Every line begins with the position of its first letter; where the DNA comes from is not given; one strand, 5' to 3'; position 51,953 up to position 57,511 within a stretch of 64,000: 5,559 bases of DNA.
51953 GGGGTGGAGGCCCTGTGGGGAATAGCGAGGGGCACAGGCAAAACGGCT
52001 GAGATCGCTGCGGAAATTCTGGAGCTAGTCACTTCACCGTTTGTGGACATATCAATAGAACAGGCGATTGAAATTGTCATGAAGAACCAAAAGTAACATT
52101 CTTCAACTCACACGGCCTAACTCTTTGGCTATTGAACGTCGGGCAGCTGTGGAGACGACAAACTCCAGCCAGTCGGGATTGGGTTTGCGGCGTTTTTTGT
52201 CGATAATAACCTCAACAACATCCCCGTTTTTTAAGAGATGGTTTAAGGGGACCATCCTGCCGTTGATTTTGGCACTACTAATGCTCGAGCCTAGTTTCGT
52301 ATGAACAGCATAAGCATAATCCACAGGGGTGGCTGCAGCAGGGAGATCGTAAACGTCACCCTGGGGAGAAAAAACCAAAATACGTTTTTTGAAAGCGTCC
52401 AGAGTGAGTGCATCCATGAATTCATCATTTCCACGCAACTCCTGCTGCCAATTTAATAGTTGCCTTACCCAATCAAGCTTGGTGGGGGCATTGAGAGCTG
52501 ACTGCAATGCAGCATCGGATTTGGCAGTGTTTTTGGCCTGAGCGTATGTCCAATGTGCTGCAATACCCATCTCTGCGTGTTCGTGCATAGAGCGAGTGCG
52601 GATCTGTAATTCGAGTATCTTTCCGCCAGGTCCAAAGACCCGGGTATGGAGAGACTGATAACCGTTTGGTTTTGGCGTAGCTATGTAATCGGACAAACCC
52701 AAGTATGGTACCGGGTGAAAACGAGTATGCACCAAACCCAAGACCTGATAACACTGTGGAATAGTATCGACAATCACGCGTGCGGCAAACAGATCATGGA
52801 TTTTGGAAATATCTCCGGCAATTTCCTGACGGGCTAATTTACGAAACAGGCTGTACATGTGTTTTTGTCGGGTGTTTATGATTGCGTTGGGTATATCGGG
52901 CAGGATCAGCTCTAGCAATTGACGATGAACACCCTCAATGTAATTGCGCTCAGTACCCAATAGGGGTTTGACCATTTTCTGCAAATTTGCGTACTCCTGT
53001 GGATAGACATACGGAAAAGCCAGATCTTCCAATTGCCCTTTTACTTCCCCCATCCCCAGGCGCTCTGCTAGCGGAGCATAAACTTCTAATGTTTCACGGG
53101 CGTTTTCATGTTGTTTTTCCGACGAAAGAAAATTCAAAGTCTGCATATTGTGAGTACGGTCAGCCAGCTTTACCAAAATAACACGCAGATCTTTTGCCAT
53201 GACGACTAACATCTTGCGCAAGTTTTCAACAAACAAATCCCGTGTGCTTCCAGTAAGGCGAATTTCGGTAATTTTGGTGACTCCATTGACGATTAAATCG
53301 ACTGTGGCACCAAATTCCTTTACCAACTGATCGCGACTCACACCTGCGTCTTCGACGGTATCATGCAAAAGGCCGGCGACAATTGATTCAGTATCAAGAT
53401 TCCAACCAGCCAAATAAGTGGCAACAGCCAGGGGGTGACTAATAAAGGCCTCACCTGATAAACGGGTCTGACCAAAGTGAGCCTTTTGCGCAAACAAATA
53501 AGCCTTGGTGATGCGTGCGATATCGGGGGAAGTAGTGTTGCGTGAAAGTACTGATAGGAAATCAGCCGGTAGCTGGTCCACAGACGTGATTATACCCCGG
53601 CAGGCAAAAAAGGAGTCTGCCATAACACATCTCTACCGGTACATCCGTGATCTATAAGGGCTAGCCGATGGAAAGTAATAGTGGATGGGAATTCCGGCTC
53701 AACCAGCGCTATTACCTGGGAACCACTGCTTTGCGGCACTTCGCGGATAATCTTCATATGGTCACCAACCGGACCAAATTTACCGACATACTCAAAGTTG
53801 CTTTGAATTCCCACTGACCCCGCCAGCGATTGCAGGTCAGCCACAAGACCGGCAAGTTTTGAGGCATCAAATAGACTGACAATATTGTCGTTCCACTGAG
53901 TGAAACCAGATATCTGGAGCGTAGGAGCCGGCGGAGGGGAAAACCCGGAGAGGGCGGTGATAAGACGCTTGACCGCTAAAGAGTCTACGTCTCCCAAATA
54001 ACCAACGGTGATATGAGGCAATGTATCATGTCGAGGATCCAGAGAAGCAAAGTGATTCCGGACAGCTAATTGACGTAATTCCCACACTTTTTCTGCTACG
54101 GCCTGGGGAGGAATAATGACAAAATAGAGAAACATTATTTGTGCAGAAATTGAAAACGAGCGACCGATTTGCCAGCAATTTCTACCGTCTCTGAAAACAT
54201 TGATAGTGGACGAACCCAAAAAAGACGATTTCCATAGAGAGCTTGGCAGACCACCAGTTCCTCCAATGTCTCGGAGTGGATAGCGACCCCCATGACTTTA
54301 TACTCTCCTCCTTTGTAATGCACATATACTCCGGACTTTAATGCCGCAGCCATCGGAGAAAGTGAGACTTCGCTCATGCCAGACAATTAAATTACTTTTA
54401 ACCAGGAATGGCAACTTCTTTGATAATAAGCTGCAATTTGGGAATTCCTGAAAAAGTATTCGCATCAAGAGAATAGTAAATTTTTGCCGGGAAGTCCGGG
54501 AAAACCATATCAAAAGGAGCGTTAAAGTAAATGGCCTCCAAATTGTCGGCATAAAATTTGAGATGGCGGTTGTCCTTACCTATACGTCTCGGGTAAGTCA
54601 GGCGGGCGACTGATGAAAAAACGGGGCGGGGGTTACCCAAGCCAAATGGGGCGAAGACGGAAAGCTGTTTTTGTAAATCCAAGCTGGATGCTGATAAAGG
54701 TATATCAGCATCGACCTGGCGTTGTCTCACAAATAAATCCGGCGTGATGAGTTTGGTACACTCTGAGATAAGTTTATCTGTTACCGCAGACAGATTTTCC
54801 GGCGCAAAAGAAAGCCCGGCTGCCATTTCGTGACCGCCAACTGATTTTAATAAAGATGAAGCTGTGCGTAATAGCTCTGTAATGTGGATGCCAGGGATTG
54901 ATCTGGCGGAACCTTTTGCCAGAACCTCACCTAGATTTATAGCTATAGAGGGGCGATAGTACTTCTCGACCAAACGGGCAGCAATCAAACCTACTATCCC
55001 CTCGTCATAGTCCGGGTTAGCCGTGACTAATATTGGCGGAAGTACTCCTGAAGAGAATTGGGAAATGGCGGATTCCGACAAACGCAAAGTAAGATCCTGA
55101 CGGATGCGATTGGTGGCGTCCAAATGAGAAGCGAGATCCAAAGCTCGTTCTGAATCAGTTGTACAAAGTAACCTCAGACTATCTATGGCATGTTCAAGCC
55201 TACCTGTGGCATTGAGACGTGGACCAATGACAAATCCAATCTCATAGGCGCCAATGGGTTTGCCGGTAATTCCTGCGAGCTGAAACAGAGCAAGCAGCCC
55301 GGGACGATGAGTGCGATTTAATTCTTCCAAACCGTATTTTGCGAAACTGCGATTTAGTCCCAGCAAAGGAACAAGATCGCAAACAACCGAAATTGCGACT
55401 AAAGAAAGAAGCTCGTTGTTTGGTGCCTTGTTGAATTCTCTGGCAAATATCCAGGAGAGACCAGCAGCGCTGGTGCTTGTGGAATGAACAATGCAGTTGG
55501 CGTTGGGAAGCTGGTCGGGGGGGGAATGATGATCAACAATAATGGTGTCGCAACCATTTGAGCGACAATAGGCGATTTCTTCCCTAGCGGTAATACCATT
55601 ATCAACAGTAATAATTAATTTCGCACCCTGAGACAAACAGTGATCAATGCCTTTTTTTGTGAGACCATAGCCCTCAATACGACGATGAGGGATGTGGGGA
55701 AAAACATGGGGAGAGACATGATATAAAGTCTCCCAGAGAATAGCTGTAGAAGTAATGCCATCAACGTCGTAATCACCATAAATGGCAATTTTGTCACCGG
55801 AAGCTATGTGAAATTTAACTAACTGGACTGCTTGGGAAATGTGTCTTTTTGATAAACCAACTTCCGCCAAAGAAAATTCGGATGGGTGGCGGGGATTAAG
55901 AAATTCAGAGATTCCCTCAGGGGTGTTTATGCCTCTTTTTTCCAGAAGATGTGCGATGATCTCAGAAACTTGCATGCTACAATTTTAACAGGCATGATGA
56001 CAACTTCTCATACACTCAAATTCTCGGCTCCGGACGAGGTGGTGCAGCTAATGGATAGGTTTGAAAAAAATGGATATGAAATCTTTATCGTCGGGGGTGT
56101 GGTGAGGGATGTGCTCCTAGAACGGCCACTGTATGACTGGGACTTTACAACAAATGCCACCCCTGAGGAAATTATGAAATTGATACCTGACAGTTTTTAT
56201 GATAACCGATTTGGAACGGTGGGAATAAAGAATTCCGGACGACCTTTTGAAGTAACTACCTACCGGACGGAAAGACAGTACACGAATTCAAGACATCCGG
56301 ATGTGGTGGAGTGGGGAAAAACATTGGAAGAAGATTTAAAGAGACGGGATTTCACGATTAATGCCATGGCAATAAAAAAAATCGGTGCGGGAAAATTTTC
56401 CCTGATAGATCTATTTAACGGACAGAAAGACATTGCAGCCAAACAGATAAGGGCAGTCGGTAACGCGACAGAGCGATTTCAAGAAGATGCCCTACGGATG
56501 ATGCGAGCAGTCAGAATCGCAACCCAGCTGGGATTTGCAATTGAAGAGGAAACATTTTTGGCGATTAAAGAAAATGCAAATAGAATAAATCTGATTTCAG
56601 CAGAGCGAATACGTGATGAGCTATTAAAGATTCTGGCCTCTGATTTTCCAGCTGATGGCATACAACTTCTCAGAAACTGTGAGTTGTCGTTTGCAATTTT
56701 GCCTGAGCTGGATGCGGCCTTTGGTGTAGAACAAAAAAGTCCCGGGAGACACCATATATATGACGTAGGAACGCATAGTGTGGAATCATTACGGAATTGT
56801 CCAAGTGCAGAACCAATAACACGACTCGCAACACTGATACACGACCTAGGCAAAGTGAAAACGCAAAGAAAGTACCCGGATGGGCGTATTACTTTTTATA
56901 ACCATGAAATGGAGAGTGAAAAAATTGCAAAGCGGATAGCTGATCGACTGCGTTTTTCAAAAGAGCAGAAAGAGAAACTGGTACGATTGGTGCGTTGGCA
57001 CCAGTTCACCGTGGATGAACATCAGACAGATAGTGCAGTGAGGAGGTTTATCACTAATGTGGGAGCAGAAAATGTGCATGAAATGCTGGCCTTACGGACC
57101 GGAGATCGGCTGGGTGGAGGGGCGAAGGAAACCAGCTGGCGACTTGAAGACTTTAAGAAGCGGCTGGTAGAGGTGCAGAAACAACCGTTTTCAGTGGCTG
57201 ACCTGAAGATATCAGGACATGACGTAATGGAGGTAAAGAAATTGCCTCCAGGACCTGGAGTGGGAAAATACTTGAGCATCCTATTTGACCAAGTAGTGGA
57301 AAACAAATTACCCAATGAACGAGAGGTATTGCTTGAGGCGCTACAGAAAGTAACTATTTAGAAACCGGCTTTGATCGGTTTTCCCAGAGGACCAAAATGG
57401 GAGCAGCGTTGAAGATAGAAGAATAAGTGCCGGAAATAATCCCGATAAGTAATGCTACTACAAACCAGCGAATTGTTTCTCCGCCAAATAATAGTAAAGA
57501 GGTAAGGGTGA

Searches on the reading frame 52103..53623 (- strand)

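Call 9: search_protein_families(library=pfam, proteins=[window:52103-53623:-], max_evalue=0.00001)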
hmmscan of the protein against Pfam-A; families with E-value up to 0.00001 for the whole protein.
window:52103-53623:- (506 aa): 4 families
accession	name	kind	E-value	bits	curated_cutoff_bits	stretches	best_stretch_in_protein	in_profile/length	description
PF13328.12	HD_4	-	3.1e-44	150.9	27.2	1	41-191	1-155/156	HD domain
PF04607.23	RelA_SpoT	-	1e-34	119.6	27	1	251-364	1-112/113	Region found in RelA / SpoT proteins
PF02824.27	TGS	-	7.1e-18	64.8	22.2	1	417-473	3-59/60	TGS domain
PF01966.28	HD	-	2.3e-08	34.7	22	1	61-160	2-116/116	HD domain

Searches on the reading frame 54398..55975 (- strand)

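Call 9: search_protein_families(library=pfam, proteins=[window:54398-55975:-], max_evalue=0.00001)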
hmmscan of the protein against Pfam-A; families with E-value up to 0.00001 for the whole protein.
window:54398-55975:- (525 aa): 3 families
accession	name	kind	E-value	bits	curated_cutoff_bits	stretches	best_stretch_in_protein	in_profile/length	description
PF01368.27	DHH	-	4.1e-22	79.2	28.1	1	62-195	1-123/125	DHH family, N-terminal domain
PF17768.7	RecJ_OB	-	8.3e-19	68.1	27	1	421-519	1-106/107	RecJ OB domain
PF02272.25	DHHA1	-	6.7e-11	43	25.9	1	315-406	4-100/102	DHHA1 domain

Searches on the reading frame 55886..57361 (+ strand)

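Call 9: search_protein_families(library=pfam, proteins=[window:55886-57361:+], max_evalue=0.00001)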
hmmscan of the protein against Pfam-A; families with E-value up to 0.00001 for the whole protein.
window:55886-57361:+ (491 aa): 4 families
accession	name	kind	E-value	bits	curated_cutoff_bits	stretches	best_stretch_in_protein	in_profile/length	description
PF01743.26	PolyA_pol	-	8.5e-35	120.3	23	1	66-189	1-126/126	Poly A polymerase head domain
PF12627.12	PolyA_pol_RNAbd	-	7.6e-20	70.9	22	1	216-278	1-63/64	Probable RNA and SrmB- binding site of polymerase A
PF13735.12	tRNA_NucTran2_2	-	1.2e-11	45.2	27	1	345-485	21-148/149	tRNA nucleotidyltransferase domain 2 putative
PF01966.28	HD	-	2.3e-07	31.5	22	1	307-377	22-90/116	HD domain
